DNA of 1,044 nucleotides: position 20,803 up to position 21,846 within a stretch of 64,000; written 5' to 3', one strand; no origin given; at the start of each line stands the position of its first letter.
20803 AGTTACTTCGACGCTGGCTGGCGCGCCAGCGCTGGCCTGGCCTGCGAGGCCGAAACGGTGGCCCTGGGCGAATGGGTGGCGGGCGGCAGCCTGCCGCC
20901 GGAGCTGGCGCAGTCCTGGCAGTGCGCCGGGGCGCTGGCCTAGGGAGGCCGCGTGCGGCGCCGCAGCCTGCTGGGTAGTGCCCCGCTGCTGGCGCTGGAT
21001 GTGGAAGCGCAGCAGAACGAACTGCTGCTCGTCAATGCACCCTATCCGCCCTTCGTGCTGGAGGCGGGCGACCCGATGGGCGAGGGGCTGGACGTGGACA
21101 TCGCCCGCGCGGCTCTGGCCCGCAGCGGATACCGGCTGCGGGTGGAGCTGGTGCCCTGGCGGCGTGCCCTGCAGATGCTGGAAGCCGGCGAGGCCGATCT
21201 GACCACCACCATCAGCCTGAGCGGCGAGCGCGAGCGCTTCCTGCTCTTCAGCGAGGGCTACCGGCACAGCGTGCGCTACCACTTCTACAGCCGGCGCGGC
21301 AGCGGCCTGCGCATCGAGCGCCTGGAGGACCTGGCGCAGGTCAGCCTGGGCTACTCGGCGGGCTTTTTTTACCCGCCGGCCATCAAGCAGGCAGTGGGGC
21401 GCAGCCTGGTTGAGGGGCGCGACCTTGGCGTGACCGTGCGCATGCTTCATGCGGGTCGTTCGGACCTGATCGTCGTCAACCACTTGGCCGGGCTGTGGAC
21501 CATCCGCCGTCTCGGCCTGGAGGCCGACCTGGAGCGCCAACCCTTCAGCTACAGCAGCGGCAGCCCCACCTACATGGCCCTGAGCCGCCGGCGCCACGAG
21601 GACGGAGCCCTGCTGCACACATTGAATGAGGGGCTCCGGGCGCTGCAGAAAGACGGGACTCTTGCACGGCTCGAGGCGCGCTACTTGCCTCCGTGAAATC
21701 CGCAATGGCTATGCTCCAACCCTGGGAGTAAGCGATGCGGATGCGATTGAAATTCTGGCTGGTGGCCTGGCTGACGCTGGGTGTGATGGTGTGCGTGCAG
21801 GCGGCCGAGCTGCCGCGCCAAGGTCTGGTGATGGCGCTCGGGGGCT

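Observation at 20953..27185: Cyanophycin-scavenging locus: two exported cyanophycinases, AotO/CphZ-like dipeptidase and Arg-type ABC ATPase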

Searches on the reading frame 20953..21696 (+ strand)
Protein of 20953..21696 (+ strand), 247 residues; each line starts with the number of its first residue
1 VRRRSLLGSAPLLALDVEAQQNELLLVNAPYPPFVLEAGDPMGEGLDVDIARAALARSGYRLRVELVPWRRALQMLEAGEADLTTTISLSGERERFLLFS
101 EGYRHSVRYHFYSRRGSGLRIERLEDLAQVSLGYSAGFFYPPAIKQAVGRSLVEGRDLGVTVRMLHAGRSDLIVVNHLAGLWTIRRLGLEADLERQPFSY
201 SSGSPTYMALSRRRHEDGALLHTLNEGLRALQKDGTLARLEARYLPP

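Call 3: search_protein_families(library=pfam, proteins=[window:20953-21696:+], max_evalue=0.01)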
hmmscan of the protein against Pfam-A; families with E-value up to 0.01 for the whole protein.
window:20953-21696:+ (247 aa): 1 family
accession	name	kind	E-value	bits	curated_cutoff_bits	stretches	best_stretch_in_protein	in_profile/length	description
PF00497.25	SBP_bac_3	-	4e-19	69.1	26.4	1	27-245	5-130/132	Bacterial extracellular solute-binding proteins, family 3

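Call 4: search_protein_families(library=ncbifam, proteins=[window:20953-21696:+], max_evalue=0.01)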
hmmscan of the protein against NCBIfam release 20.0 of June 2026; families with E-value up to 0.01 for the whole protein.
window:20953-21696:+ (247 aa): 3 families
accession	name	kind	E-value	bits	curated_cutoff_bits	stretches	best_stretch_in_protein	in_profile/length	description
NF008426.0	PRK11260.1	equivalog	9.3e-13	48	312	1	27-245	47-260/266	cystine ABC transporter substrate-binding protein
TIGR01096.1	3A0103s03R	subfamily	1.1e-07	31.7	256.35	1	27-245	30-250/250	lysine/arginine/ornithine ABC transporter substrate-binding protein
NF008112.0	PRK10859.1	equivalog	0.0089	14.5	354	0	213-245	233-265/483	membrane-bound lytic murein transglycosylase MltF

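Call 22: find_homologous_proteins(query=window:20953-21696:+, max_evalue=0.00001)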
Query window:20953-21696:+ (247 aa): 34 proteins with E <= 0.00001 among 8000 candidates.
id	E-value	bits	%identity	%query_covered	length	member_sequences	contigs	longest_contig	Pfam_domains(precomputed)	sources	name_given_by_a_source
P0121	1.3e-144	498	94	100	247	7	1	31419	PF00497.26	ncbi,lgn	-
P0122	4.1e-137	473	89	100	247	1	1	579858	PF00497.26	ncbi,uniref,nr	ncbi:substrate-binding periplasmic protein [Inhella proteolytica]|uniref:Transporter substrate-bindi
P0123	2.1e-88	314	61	98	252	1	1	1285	PF00497.26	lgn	-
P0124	2.2e-88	314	60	98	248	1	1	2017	PF00497.26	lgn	-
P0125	9.9e-88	312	63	97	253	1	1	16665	PF00497.26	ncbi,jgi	jgi:polar amino acid transport system substrate-binding protein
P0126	5.5e-85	303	62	89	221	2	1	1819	PF00497.26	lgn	-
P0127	6.4e-84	299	63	92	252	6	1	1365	PF00497.26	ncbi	-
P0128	1.7e-83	298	62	89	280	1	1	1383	PF00497.26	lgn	-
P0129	2.2e-83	297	58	98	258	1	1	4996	PF00497.26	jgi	jgi:polar amino acid transport system substrate-binding protein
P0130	1.2e-80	289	60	99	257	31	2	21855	PF00497.26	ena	-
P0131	5.9e-79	283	57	91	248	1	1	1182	PF00497.26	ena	-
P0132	4.3e-76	274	54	98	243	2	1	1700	PF00497.26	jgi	jgi:polar amino acid transport system substrate-binding protein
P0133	1.1e-74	269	57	92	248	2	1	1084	PF00497.26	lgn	-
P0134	2.7e-74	268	53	99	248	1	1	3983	PF00497.26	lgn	-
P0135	1.2e-73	266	59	90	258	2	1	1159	PF00497.26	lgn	-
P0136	2.5e-73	265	52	98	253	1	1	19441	PF00497.26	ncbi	-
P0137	2.7e-73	264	58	88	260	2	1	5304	PF00497.26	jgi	jgi:polar amino acid transport system substrate-binding protein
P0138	1.0e-72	263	57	91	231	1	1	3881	PF00497.26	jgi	jgi:polar amino acid transport system substrate-binding protein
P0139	2.1e-72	262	55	98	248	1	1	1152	PF00497.26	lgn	-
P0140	3.6e-70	254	57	89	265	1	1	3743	PF00497.26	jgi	jgi:polar amino acid transport system substrate-binding protein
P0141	5.4e-69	250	53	97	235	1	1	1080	PF00497.26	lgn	-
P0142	3.0e-68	248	55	90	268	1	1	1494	PF00497.26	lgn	-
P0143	3.4e-62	228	51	90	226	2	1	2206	PF00497.26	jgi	jgi:polar amino acid transport system substrate-binding protein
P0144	3.5e-60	222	51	89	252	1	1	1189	PF00497.26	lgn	-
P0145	2.4e-59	219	53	92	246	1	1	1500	PF00497.26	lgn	-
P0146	4.5e-59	218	52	89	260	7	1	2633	PF00497.26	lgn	-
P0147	3.8e-58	215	49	90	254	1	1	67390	PF00497.26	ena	-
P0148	1.5e-57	213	50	93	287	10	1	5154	PF00497.26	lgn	-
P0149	3.4e-54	202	47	99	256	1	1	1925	PF00497.26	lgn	-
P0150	1.4e-53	200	47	93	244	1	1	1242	PF00497.26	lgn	-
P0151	4.6e-53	198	48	97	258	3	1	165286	PF00497.26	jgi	-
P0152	7.4e-50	188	47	91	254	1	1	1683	PF00497.26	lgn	-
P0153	2.1e-48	183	47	90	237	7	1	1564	PF00497.26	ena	-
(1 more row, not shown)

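Call 23: find_encoding_contigs(protein=P0122, flank=10000, max_places=2)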
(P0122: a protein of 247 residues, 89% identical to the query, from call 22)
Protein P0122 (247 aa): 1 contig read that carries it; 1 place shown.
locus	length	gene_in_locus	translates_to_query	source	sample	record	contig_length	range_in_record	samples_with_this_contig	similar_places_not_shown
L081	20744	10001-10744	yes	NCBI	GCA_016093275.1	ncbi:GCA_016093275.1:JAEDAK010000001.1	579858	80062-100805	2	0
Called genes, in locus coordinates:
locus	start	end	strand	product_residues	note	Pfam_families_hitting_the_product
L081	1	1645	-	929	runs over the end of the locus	PF12895:ANAPC3 (weak), PF13371:TPR_9 (weak), PF13432:TPR_16 (weak), PF14559:TPR_19, PF13432:TPR_16 (weak), PF14559:TPR_19, PF13432:TPR_16, PF14559:TPR_19, +20 more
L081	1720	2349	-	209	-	PF00077:RVP (weak), PF13650:Asp_protease_2, PF13975:gag-asp_proteas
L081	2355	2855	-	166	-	PF04461:YajQ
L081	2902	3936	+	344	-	PF01565:FAD_binding_4, PF02873:MurB_C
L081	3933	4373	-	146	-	-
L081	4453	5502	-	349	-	PF02102:Peptidase_M35 (weak), PF14521:Aspzincin_M35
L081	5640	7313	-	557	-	PF01494:FAD_binding_3 (weak), PF01946:Thi4 (weak), PF07992:Pyr_redox_2 (weak), PF00890:FAD_binding_2 (weak), PF01266:DAO (weak), PF13450:NAD_binding_8 (weak), PF21162:ETFQO_UQ-bd, PF05187:Fer4_ETF_QO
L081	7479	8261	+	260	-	PF23441:SDR (weak), PF00106:adh_short, PF01370:Epimerase (weak), PF08659:KR, PF13561:adh_short_C2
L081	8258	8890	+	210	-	PF04337:DUF480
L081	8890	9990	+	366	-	PF00291:PALP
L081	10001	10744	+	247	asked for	PF00497:SBP_bac_3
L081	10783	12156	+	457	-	PF03575:Peptidase_S51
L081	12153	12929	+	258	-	PF00497:SBP_bac_3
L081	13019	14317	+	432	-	-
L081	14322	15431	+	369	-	PF24827:AstE_AspA_cat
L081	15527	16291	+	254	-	PF00005:ABC_tran, PF02463:SMC_N, PF13304:AAA_21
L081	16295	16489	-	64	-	-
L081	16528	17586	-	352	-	PF14027:Questin_oxidase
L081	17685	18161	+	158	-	PF13411:MerR_1, PF00376:MerR, PF09278:MerR-DNA-bind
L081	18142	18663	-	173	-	PF02600:DsbB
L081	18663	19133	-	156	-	PF14588:YjgF_endoribonc, PF01042:Ribonuc_L-PSP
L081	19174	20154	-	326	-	PF08240:ADH_N, PF00107:ADH_zinc_N, PF13602:ADH_zinc_N_2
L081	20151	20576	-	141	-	PF12893:Lumazine_bd_2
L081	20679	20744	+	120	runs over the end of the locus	PF01638:HxlR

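Call 24: find_encoding_contigs(protein=P0125, flank=8000, max_places=2)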
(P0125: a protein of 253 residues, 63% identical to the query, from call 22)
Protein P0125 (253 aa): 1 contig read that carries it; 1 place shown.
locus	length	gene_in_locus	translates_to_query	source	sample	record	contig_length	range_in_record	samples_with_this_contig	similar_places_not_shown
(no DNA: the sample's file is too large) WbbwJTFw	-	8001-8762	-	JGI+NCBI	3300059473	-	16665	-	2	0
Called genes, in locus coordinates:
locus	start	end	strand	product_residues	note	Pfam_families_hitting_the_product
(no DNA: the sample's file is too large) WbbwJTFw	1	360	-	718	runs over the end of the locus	?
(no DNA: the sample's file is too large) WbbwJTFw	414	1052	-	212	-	PF13650:Asp_protease_2, PF13975:gag-asp_proteas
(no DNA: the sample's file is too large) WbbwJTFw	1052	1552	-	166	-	PF04461:YajQ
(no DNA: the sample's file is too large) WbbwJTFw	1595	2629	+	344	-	PF01565:FAD_binding_4, PF02873:MurB_C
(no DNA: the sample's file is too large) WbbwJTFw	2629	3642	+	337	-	PF01544:CorA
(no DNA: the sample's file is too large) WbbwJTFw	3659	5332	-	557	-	PF01494:FAD_binding_3 (weak), PF01946:Thi4 (faint), PF07992:Pyr_redox_2 (weak), PF00890:FAD_binding_2 (weak), PF01266:DAO (weak), PF13450:NAD_binding_8 (weak), PF21162:ETFQO_UQ-bd, PF05187:Fer4_ETF_QO, +1 more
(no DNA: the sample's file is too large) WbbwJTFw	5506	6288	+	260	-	PF00106:adh_short, PF01370:Epimerase (weak), PF08659:KR, PF13561:adh_short_C2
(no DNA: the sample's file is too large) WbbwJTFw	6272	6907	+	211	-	PF04337:DUF480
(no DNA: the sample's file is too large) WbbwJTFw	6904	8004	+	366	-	PF00291:PALP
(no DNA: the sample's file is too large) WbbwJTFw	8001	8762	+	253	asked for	PF00497:SBP_bac_3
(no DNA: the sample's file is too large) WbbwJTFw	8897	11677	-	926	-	PF07715:Plug, PF00593:TonB_dep_Rec_b-barrel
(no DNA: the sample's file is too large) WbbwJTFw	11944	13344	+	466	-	PF03575:Peptidase_S51 (weak)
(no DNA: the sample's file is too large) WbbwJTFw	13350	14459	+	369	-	PF24827:AstE_AspA_cat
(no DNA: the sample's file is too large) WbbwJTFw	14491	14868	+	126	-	?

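Call 25: find_encoding_contigs(protein=P0147, flank=8000, max_places=2)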
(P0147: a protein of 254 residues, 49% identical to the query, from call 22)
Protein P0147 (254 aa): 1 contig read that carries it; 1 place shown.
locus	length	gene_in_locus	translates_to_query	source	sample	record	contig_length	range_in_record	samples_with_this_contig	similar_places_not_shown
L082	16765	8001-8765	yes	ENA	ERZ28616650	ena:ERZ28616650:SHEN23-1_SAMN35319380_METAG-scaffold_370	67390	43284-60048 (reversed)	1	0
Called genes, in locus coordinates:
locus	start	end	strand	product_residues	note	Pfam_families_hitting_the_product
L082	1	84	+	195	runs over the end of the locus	PF00440:TetR_N, PF16925:TetR_C_13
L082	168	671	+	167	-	-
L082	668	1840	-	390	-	PF00144:Beta-lactamase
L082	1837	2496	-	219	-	PF02798:GST_N, PF13417:GST_N_3, PF22441:CLIC-like_N, PF13409:GST_N_2, PF00043:GST_C, PF13410:GST_C_2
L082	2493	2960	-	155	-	PF07681:DoxX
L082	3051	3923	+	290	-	PF00126:HTH_1, PF03466:LysR_substrate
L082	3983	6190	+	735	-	PF00403:HMA, PF00122:E1-E2_ATPase, PF00702:Hydrolase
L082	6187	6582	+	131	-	PF00376:MerR, PF13411:MerR_1, PF09278:MerR-DNA-bind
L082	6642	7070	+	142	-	-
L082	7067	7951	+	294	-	PF09916:DUF2145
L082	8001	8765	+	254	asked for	PF00497:SBP_bac_3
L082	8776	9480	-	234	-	PF02798:GST_N, PF13409:GST_N_2, PF13417:GST_N_3, PF00043:GST_C, PF14497:GST_C_3 (weak), PF13410:GST_C_2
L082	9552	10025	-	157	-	-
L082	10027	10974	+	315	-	PF01040:UbiA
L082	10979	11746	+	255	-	PF00497:SBP_bac_3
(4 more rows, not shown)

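Call 26: find_encoding_contigs(protein=P0151, flank=8000, max_places=2)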
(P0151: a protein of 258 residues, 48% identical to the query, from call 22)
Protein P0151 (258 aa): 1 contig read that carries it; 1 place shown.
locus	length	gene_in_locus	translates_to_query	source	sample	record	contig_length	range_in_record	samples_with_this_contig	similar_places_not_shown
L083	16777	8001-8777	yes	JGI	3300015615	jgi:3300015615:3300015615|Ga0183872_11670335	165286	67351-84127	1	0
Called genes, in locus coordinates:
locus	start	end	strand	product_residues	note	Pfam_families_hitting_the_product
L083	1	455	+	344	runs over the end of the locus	PF01565:FAD_binding_4, PF02873:MurB_C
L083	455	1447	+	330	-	PF01544:CorA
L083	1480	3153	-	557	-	PF01494:FAD_binding_3 (faint), PF01946:Thi4 (weak), PF07992:Pyr_redox_2 (weak), PF00890:FAD_binding_2 (weak), PF01266:DAO (weak), PF13450:NAD_binding_8 (weak), PF21162:ETFQO_UQ-bd, PF05187:Fer4_ETF_QO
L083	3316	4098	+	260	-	PF23441:SDR (weak), PF00106:adh_short, PF08659:KR, PF13561:adh_short_C2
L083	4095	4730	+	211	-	PF04337:DUF480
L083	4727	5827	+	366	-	PF00291:PALP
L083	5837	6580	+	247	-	PF00497:SBP_bac_3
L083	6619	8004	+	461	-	PF03575:Peptidase_S51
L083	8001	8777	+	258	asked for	PF00497:SBP_bac_3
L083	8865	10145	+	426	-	PF03575:Peptidase_S51 (weak)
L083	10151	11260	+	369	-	PF24827:AstE_AspA_cat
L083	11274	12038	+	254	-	PF02463:SMC_N, PF00005:ABC_tran, PF13304:AAA_21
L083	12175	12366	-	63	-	-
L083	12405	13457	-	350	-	PF14027:Questin_oxidase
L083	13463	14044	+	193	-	PF00376:MerR, PF13411:MerR_1, PF09278:MerR-DNA-bind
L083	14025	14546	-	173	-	PF02600:DsbB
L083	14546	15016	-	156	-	PF14588:YjgF_endoribonc, PF01042:Ribonuc_L-PSP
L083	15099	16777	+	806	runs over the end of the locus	PF13567:DUF4131, PF03772:Competence, PF00753:Lactamase_B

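Call 27: find_encoding_contigs(protein=P0130, flank=8000, max_places=2)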
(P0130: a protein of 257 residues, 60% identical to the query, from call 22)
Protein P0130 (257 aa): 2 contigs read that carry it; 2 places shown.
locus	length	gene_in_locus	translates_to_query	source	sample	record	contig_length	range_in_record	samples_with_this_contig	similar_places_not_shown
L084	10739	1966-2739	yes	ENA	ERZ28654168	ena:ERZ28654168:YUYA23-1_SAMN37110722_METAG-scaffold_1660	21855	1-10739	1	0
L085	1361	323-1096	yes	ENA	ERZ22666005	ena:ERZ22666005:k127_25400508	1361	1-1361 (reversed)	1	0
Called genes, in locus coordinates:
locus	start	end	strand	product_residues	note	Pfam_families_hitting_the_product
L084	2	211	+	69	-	?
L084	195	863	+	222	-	PF04337:DUF480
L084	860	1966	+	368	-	PF00291:PALP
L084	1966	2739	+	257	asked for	PF00497:SBP_bac_3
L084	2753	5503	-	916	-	PF07715:Plug, PF00593:TonB_dep_Rec_b-barrel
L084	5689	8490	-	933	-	PF07715:Plug, PF00593:TonB_dep_Rec_b-barrel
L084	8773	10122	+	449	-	PF03575:Peptidase_S51 (weak)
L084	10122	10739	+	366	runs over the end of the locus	PF24827:AstE_AspA_cat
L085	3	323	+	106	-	?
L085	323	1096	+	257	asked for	PF00497:SBP_bac_3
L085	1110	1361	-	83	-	?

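Call 28: find_encoding_contigs(protein=P0136, flank=8000, max_places=2)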
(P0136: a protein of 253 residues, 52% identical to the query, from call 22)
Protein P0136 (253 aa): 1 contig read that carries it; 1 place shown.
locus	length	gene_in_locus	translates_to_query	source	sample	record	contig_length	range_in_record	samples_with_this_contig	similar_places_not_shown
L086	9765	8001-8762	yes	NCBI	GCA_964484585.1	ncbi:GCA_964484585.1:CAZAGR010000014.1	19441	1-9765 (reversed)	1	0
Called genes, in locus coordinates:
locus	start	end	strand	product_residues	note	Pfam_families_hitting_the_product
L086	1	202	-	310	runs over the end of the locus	-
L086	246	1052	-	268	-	-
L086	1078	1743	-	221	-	-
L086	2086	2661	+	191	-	PF01292:Ni_hydr_CYTB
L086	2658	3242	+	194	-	PF04264:YceI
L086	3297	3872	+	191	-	PF04264:YceI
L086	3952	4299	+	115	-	-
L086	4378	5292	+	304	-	PF01553:Acyltransferase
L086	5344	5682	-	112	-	-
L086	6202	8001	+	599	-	PF00501:AMP-binding, PF13193:AMP-binding_C (weak)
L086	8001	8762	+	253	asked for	PF00497:SBP_bac_3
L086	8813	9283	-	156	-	PF00300:His_Phos_1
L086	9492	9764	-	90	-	?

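Call 34: search_solved_structures(query=window:20953-21696:+, max_evalue=0.001, show_alignments=2)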
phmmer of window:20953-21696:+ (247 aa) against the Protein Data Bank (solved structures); distinct sequences matched with E-value up to 0.001: 25.
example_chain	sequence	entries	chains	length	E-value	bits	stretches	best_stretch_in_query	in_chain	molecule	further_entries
3h7m_A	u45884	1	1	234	3.8e-11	46.2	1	29-245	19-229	Sensor protein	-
5tuj_C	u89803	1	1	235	3.1e-09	40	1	27-243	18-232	Ancestral protein CDT-Anc1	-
5t0w_A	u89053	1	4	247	3.3e-09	39.9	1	27-243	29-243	AncCDT-1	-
9d5w_A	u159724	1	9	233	4.3e-09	39.5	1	27-243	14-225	Amino acid ABC transporter, periplasmic amino acid-binding portion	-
6h30_A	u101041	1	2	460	1.1e-08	38.2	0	28-106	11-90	Glutamine ABC transporter permease and substrate binding protein protein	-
4zv1_A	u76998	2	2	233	1.1e-08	38.1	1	28-241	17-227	AncQR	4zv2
4dz1_A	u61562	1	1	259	5.4e-07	32.6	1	26-146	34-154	DalS D-Alanine transporter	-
4f3s_A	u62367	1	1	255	7.5e-07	32.1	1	26-146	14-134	Putative periplasmic binding protein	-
4h5f_A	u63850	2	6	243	9.2e-07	31.9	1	17-236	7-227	Amino acid ABC superfamily ATP binding cassette transporter, binding protein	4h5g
5jos_A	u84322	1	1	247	2.6e-06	30.4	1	28-245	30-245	Cyclohexadienyl dehydratase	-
3hv1_A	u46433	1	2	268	4.1e-06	29.7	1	28-242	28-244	Polar amino acid ABC uptake transporter substrate binding protein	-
4ymx_A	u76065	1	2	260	1.8e-05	27.6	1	27-181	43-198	ABC-type amino acid transport system, periplasmic component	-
6svf_A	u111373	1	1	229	2.4e-05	27.2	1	23-237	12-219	Amino acid ABC transporter, periplasmic amino acid-binding protein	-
2iee_A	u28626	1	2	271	3.8e-05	26.6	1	37-244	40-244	Probable ABC transporter extracellular-binding protein yckB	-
4q0c_A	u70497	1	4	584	6.9e-05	25.7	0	28-103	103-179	Virulence sensor protein BvgS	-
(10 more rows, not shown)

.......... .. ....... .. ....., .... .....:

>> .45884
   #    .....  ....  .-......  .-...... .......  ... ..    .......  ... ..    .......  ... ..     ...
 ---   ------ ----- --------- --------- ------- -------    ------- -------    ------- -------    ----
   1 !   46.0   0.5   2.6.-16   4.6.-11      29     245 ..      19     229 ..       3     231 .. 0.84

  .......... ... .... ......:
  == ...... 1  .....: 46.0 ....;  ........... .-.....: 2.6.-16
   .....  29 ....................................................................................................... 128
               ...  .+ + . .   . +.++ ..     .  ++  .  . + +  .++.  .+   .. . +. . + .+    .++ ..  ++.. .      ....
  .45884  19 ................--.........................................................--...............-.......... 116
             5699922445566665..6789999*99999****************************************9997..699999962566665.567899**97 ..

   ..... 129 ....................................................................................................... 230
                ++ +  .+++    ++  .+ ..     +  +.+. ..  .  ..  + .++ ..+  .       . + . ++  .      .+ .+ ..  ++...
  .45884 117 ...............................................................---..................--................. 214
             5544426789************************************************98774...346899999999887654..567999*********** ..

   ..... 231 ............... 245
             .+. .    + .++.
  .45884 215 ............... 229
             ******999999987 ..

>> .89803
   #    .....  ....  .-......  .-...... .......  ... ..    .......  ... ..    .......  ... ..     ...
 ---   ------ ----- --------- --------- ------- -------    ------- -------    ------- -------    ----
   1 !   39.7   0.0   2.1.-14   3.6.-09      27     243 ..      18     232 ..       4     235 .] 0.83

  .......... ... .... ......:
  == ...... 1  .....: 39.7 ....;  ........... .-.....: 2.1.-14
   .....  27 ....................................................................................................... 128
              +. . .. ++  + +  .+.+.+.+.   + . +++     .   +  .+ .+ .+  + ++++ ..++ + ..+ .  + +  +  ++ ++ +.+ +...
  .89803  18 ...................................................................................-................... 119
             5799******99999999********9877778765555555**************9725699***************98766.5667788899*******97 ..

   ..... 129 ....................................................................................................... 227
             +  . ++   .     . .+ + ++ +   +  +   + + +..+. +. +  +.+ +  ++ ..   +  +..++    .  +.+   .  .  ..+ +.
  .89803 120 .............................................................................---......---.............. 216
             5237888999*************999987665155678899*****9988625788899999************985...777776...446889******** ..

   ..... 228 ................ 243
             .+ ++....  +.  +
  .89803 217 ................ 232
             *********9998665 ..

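Call 53: predict_structure(alignment_id=A3)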
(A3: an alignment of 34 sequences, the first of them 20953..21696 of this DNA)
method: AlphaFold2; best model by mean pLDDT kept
length: 247 residues; sequences in the alignment: 34
mean_pLDDT: 91.4   pTM: 0.83
mean pLDDT of the five models: 91.4, 91.2, 91.1, 90.5, 90.4
residues with pLDDT >= 90: 201; 70-90: 23; 50-70: 21; < 50: 2
segments of 3 or more residues with pLDDT < 50: none
pLDDT, mean of each block of 10 residues (from residue 1): 52 53 93 94 95 97 97 98 92 95 90 98 97 92 94 96 98 96 95 97 91 97 98 96 81
secondary structure, 60 per line:
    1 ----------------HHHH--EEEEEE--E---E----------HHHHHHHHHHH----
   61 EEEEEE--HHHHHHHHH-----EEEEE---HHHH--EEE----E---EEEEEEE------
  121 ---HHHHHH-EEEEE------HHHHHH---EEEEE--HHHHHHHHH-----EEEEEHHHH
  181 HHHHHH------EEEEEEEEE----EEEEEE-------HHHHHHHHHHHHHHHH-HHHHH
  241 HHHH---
elements in order: H17-20 E23-28 H46-56 E61-66 H69-77 E83-87 H91-94 E97-99 E108-114 H124-129 E131-135 H142-147 E151-155 H158-166 E172-176 H177-186 E193-201 E206-211 H219-234 H236-244
